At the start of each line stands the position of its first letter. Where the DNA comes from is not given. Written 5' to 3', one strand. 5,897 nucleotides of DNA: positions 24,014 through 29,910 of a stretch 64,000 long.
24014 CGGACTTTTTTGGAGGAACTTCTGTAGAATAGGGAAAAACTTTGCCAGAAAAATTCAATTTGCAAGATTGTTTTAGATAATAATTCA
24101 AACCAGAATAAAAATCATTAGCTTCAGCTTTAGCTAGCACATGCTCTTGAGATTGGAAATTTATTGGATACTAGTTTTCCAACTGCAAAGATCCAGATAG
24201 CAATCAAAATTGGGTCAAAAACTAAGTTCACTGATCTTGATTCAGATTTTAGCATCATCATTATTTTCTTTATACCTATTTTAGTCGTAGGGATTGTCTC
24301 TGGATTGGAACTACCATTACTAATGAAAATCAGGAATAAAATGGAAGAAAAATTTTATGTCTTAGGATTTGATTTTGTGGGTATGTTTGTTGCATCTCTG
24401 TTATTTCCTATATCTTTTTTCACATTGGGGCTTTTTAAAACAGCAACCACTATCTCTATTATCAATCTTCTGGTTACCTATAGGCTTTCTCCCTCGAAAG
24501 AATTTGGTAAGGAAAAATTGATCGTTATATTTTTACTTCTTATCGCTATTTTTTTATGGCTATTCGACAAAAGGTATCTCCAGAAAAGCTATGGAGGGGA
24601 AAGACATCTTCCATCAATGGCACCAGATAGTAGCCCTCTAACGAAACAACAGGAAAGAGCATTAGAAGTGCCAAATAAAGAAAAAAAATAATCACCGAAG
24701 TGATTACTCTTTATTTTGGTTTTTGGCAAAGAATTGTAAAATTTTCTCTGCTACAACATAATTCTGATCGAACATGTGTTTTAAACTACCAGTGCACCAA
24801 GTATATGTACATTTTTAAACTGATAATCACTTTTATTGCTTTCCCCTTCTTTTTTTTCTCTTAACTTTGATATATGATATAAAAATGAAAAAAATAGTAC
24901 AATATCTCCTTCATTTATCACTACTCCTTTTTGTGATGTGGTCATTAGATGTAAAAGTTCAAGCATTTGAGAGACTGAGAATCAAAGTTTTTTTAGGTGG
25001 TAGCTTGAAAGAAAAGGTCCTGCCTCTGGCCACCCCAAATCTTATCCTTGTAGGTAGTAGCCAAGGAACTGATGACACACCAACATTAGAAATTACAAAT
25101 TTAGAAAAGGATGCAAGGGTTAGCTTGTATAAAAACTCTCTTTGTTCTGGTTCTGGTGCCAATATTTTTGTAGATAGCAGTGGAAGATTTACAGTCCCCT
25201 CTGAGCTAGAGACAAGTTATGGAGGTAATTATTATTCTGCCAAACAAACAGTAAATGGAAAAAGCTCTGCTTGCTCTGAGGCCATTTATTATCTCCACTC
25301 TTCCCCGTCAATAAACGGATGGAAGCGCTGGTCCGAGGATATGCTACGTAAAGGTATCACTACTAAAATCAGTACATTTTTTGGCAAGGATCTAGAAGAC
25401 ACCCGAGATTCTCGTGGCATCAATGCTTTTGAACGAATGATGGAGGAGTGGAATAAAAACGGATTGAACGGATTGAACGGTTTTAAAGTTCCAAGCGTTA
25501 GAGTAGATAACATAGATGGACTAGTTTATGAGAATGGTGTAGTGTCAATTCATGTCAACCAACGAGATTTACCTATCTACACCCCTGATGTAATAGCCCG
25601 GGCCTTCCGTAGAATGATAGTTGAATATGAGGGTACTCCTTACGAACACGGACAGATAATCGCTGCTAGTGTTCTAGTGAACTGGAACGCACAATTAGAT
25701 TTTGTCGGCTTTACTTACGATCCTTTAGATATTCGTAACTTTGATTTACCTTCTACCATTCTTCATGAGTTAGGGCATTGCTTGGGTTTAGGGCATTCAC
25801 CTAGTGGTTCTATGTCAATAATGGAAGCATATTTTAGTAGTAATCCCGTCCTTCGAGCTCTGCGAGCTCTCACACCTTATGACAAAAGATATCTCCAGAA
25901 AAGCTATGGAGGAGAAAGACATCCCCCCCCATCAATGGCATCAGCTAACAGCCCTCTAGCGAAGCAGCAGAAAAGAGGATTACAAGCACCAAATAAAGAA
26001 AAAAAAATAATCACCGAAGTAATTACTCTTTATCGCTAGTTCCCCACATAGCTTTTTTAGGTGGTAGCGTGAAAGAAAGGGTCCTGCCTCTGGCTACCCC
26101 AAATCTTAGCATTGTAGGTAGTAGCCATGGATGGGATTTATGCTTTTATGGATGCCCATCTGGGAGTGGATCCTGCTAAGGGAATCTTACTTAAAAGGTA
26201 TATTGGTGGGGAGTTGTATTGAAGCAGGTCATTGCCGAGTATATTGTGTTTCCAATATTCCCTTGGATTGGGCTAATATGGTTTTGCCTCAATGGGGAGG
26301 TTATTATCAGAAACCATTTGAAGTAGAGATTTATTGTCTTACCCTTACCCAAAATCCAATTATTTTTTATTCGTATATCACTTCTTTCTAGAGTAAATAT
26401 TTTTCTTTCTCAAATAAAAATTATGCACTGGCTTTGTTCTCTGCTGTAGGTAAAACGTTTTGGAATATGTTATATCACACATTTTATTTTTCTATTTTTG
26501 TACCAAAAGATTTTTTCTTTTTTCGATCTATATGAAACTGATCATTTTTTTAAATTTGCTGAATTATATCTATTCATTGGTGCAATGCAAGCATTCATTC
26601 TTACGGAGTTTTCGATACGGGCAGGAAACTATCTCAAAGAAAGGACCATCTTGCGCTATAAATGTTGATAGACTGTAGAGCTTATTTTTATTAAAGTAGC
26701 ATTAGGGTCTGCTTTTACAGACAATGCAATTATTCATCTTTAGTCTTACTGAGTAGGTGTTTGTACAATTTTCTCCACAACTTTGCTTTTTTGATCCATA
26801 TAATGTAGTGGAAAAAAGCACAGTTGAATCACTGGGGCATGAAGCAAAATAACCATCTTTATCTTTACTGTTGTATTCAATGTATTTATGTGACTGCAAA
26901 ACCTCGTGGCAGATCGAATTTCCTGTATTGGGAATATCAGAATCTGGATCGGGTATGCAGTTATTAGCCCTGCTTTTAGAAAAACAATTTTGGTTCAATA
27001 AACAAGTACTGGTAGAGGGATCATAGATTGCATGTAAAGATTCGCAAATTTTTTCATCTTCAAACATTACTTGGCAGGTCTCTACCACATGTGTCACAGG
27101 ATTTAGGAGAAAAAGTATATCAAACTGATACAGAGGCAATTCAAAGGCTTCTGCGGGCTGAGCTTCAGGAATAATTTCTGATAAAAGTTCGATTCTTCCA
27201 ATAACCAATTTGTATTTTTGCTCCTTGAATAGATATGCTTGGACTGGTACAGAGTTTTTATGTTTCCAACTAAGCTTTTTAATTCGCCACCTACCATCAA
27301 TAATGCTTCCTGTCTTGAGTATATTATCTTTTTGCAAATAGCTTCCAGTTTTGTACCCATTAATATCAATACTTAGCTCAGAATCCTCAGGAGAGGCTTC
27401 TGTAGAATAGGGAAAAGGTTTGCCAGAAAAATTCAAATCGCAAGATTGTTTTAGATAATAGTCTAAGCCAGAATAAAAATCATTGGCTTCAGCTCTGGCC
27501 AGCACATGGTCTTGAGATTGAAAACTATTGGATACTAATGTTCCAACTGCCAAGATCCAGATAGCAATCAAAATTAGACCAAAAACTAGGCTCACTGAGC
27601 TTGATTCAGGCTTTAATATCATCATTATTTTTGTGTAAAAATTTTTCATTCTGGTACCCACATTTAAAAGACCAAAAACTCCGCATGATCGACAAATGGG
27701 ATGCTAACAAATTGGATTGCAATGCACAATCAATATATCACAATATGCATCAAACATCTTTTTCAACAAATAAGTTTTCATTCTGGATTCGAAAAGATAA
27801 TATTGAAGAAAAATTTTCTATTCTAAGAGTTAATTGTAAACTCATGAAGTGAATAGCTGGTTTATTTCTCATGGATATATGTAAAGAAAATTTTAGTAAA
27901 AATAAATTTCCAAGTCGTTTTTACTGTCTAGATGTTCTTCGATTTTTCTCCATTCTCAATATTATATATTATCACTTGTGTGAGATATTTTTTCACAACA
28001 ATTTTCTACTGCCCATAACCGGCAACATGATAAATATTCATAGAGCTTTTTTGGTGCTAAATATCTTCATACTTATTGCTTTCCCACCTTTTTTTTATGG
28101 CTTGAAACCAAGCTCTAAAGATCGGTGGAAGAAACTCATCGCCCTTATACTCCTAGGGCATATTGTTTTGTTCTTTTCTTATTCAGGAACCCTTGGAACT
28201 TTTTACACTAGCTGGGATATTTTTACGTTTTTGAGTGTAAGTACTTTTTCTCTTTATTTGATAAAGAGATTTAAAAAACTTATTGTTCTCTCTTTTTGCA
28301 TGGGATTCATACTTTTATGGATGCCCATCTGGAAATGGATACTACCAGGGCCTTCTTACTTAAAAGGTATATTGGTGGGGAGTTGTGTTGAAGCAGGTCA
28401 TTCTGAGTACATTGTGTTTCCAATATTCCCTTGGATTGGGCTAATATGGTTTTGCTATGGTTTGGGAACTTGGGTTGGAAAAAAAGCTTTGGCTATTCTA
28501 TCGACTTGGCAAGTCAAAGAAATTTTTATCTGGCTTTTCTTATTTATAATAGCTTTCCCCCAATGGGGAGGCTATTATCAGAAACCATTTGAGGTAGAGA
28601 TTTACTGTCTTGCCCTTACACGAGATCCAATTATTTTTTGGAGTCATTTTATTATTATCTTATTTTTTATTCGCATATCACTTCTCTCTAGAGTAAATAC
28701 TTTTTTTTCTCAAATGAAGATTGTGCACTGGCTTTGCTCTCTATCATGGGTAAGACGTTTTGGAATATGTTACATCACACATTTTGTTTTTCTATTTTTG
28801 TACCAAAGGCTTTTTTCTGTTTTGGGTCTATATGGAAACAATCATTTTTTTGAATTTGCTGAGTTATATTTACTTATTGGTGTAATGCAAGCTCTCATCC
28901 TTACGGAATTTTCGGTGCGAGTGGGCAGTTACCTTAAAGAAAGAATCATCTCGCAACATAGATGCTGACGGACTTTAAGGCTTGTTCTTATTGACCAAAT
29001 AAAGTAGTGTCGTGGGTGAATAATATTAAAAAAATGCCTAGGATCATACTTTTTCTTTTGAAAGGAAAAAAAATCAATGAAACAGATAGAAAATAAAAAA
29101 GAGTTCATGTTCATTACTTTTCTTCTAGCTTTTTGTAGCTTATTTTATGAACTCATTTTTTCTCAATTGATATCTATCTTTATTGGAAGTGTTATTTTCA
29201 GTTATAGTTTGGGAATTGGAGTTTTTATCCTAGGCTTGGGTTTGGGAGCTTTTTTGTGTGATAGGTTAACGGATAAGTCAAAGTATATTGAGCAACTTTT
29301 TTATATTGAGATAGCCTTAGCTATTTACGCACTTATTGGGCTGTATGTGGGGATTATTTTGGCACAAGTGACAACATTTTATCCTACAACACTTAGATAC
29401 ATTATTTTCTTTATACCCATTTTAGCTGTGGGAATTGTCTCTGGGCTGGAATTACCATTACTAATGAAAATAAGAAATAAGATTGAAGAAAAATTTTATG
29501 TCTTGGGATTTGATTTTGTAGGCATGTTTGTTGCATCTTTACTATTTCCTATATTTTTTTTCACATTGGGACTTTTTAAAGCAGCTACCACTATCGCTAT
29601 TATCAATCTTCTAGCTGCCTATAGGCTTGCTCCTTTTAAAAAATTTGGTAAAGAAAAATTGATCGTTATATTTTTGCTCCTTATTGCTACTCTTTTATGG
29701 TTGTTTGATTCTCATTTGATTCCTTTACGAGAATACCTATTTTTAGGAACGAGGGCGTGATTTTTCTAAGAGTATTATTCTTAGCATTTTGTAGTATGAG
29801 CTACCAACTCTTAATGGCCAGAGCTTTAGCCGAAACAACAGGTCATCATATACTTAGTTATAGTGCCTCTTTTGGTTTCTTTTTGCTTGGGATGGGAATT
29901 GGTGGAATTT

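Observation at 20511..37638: Seventeen-kb accessory block between tsaE and iscS-like as a candidate envelope/surface system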

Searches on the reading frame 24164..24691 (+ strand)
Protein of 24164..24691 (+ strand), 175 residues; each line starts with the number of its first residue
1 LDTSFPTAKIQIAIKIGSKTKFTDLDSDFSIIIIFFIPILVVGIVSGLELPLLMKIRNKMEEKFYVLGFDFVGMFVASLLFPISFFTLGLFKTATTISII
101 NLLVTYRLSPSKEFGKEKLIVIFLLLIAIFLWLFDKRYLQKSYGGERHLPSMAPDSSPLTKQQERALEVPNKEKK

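Call 4: search_protein_families(library=pfam, proteins=[window:24164-24691:+], max_evalue=0.1)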
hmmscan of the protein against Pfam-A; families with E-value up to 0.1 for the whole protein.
window:24164-24691:+ (175 aa): 0 families

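Call 5: search_protein_families(library=ncbifam, proteins=[window:24164-24691:+], max_evalue=0.1)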
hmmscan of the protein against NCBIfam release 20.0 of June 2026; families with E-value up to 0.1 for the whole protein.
window:24164-24691:+ (175 aa): 1 family
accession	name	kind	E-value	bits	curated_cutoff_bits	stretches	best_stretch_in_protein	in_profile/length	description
NF002956.0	PRK03612.1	equivalog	2.5e-12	46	472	1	33-129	113-218/522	polyamine aminopropyltransferase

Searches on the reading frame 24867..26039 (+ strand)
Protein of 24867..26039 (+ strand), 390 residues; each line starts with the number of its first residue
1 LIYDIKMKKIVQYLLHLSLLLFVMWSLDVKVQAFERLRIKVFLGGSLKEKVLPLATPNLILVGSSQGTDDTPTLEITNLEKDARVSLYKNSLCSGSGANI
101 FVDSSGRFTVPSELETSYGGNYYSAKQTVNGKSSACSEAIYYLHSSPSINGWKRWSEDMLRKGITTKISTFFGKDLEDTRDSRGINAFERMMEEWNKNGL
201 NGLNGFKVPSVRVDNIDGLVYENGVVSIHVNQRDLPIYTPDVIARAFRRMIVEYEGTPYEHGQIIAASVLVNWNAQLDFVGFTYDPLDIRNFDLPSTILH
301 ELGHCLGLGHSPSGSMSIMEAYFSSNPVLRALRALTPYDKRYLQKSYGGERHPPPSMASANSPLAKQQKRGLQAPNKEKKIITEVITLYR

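Call 4: search_protein_families(library=pfam, proteins=[window:24867-26039:+], max_evalue=0.1)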
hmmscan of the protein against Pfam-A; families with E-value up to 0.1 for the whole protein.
window:24867-26039:+ (390 aa): 4 families
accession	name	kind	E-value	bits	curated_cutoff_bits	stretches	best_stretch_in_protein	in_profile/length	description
PF00413.30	Peptidase_M10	-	3.6e-06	27.4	24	1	289-348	103-159/159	Matrixin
PF12044.14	Metallopep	-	0.00094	18.3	27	1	298-317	318-337/427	Putative peptidase family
PF10462.15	Peptidase_M66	-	0.0061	16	20.6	1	296-322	194-220/306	Peptidase M66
PF16313.11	DUF4953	-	0.048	13.3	24.2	1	297-318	16-37/316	Met-zincin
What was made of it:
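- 24867..26039 (+): Secreted matrixin-like (M10-type) metzincin, 390 aa. It appears intact and has no counterpart in the related cassettes. Pfam Peptidase_M10 27.4 bits (cut-off 24), matching only the C-terminal half of the model (call 4).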

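Call 5: search_protein_families(library=ncbifam, proteins=[window:24867-26039:+], max_evalue=0.1)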
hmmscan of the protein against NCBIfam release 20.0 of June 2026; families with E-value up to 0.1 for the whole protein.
window:24867-26039:+ (390 aa): 4 families
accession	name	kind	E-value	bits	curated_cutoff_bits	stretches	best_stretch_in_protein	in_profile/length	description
NF041905.1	MXAN_2677_2678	equivalog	0.00023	20.3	250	1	292-371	182-260/283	myxosortase-dependent metalloprotease, MXAN_2677/MXAN_2678 family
NF050043.1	rSAM_RiPP_SSH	equivalog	0.014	15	45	1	85-105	19-39/41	SSH motif RaS-RiPP peptide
NF038122.1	metallo_LGF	subfamily_domain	0.035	14.1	80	1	270-309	121-158/274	NF038122 family metalloprotease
NF033823.0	archmetzin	subfamily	0.057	13.4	145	1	297-312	125-140/170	archaemetzincin family Zn-dependent metalloprotease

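Call 72: search_solved_structures(query=window:24867-26039:+, max_evalue=1, show_alignments=1)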
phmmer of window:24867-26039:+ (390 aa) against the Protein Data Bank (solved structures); distinct sequences matched with E-value up to 1: 32.
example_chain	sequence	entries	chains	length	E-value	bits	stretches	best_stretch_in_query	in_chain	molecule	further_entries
3ma2_D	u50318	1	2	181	0.0018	20.6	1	284-353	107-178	Matrix metalloproteinase-14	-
1bqq_M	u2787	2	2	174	0.0044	19.4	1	284-350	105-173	MEMBRANE-TYPE MATRIX METALLOPROTEINASE | PROTEIN (MEMBRANE-TYPE MATRIX METALLOPROTEINASE (CDMT1-MMP))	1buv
5h0u_A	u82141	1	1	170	0.029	16.7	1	284-349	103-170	Matrix metalloproteinase-14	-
1hv5_A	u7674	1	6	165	0.038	16.3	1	286-349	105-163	STROMELYSIN 3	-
2ddy_A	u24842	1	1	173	0.25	13.6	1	298-349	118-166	Matrilysin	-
2y6d_A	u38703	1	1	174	0.25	13.5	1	298-349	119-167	MATRILYSIN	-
1mmp_A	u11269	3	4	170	0.28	13.4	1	298-348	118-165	GELATINASE A | MATRILYSIN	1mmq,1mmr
1r54_A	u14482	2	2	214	0.3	13.3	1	295-326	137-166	ADAM 33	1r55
1ros_A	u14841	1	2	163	0.32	13.2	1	295-322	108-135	Macrophage metalloelastase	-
2wo8_A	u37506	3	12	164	0.32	13.2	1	295-322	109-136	MACROPHAGE METALLOELASTASE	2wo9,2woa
1os2_A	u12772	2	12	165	0.33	13.2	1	295-322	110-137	Macrophage metalloelastase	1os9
2jsd_A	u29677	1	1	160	0.34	13.1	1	290-328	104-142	Matrix metalloproteinase-20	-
5cxa_A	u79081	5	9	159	0.36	13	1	295-320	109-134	Macrophage metalloelastase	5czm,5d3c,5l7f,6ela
1cge_A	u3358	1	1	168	0.41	12.8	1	289-327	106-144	FIBROBLAST COLLAGENASE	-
1cgl_A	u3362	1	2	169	0.42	12.8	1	289-327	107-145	FIBROBLAST COLLAGENASE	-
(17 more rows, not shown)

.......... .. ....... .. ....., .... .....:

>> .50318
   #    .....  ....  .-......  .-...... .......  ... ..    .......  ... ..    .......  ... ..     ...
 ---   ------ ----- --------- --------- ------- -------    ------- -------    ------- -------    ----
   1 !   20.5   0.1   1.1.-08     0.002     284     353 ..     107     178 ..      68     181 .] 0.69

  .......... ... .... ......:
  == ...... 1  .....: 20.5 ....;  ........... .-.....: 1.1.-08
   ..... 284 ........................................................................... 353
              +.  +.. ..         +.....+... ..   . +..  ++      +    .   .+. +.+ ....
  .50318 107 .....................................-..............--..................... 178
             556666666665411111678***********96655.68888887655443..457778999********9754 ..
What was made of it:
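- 24867..26039 (+): Alignment to the MMP-14 catalytic domain covers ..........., the Met-turn and 'Q.YGGE' (call 72).
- On Matrixin / metzincin (Pfam PF00413 Peptidase_M10): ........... and 'SIMEAYF' align to the MMP-14 site and Met-turn (call 72).
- Checked: It has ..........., a Met-turn and the 'YGG' tail aligned to MMP-14 (calls 4, 72).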

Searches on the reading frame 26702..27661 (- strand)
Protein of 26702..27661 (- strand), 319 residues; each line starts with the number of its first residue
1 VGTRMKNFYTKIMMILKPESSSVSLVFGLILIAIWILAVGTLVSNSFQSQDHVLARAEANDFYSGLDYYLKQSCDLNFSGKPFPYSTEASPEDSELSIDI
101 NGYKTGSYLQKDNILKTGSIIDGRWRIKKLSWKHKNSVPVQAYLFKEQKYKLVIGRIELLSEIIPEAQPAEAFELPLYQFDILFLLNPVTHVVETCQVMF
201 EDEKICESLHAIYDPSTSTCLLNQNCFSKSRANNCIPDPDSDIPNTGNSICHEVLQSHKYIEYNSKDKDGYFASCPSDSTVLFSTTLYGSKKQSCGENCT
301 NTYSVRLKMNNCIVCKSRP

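Call 4: search_protein_families(library=pfam, proteins=[window:26702-27661:-], max_evalue=0.1)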
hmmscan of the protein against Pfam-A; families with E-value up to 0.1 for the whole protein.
window:26702-27661:- (319 aa): 0 families

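Call 5: search_protein_families(library=ncbifam, proteins=[window:26702-27661:-], max_evalue=0.1)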
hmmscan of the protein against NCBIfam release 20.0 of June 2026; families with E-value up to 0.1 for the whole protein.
window:26702-27661:- (319 aa): 0 families

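Call 47: find_homologous_proteins(query=A4, max_evalue=0.001)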
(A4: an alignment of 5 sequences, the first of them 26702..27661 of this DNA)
Query A4 (5 sequences) (319 aa, profile of the alignment): 3 proteins with E <= 0.001 among 8000 candidates.
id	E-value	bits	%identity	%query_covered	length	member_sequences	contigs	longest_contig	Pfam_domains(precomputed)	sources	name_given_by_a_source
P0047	3.6e-143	495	25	92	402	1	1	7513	-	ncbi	-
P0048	3.0e-111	390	26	87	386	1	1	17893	-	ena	-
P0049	8.5e-84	300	89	71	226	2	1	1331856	-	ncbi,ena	-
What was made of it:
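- Tried and rejected: It returned only 3 proteins, probably because low-complexity tails swamped the word index (call 47).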

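Call 102: search_solved_structures(query=A4, max_evalue=5)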
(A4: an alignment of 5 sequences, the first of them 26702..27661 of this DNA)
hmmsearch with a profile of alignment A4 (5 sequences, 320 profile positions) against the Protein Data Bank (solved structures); distinct sequences matched with E-value up to 5: 4.
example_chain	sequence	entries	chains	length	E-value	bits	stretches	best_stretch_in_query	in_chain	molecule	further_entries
9egp_A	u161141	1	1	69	0.14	14.7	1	11-67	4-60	Geopilin domain 1 protein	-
7tgg_A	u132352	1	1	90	0.34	13.4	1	9-49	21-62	Geopilin domain 1 protein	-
3x29_A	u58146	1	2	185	1.7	11.1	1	21-73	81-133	Claudin-19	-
9lab_B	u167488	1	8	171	1.9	11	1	12-37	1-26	MSHA major pilin subunit MshA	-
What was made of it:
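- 26702..27661 (-): CysPil: a 319-aa Cys-rich pilin-like protein with 12 Cys conserved across orthologues. Its N-terminal anchor has a degenerate prepilin motif. It is divergent from the enzyme operon, as in the related cassettes. Best PDB profile hits are pilin N-termini, geopilin at E = 0.14 and MshA (call 102).
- The best PDB hits are pilin N-termini (call 102).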

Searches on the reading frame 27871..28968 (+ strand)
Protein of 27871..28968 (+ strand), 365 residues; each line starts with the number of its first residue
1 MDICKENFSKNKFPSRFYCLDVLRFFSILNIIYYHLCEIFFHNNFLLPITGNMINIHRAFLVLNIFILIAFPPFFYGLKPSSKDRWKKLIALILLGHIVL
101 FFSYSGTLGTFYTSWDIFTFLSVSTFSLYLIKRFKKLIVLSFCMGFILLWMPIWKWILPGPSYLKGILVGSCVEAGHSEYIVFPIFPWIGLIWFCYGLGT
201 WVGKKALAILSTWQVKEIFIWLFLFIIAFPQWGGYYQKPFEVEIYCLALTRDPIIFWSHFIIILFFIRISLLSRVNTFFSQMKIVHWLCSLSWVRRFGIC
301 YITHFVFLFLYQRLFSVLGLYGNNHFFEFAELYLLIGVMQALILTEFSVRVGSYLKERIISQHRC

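Call 4: search_protein_families(library=pfam, proteins=[window:27871-28968:+], max_evalue=0.1)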
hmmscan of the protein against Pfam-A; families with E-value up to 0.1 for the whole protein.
window:27871-28968:+ (365 aa): 1 family
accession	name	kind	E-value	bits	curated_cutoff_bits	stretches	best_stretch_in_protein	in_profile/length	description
PF07786.18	HGSNAT_cat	-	3.7e-05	23.8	22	1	16-215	1-197/222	Heparan-alpha-glucosaminide N-acetyltransferase, catalytic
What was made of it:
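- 27871..28968 (+): Multi-TM acyltransferase-like protein (365 aa) of the HGSNAT_cat/DUF1624 type. It is conserved in the cassette, but downstream of the SpeE-like gene in the other genomes. Pfam PF07786 23.8 bits, cut-off 22 (call 4).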

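Call 5: search_protein_families(library=ncbifam, proteins=[window:27871-28968:+], max_evalue=0.1)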
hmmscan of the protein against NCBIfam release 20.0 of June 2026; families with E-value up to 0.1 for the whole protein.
window:27871-28968:+ (365 aa): 0 families

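Call 73: search_solved_structures(query=window:27871-28968:+, max_evalue=1)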
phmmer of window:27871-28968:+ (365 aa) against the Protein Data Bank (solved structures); distinct sequences matched with E-value up to 1: 0.
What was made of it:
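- Closest known: HGSNAT / DUF1624 transmembrane acetyltransferases. Different: No solved relative was found by sequence (call 73).
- Tried and rejected: Nothing found (call 73).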

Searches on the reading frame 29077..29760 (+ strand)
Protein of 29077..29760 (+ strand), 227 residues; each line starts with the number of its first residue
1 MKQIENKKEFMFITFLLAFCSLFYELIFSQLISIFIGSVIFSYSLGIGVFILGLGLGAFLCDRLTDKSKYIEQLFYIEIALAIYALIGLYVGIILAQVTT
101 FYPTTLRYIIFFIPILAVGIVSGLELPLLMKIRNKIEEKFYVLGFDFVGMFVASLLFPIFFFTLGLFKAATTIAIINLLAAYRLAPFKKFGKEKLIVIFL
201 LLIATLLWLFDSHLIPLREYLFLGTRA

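Call 4: search_protein_families(library=pfam, proteins=[window:29077-29760:+], max_evalue=0.1)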
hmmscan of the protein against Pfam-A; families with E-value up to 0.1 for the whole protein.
window:29077-29760:+ (227 aa): 0 families

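Call 5: search_protein_families(library=ncbifam, proteins=[window:29077-29760:+], max_evalue=0.1)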
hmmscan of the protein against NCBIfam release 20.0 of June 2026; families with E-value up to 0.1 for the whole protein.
window:29077-29760:+ (227 aa): 2 families
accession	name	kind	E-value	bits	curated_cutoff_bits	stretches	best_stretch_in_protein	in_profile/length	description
NF002956.0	PRK03612.1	equivalog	9.4e-29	100.2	472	1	8-207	20-220/522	polyamine aminopropyltransferase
NF037959.1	MFS_SpdSyn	subfamily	0.042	12.6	40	1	20-198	3-192/480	fused MFS/spermidine synthase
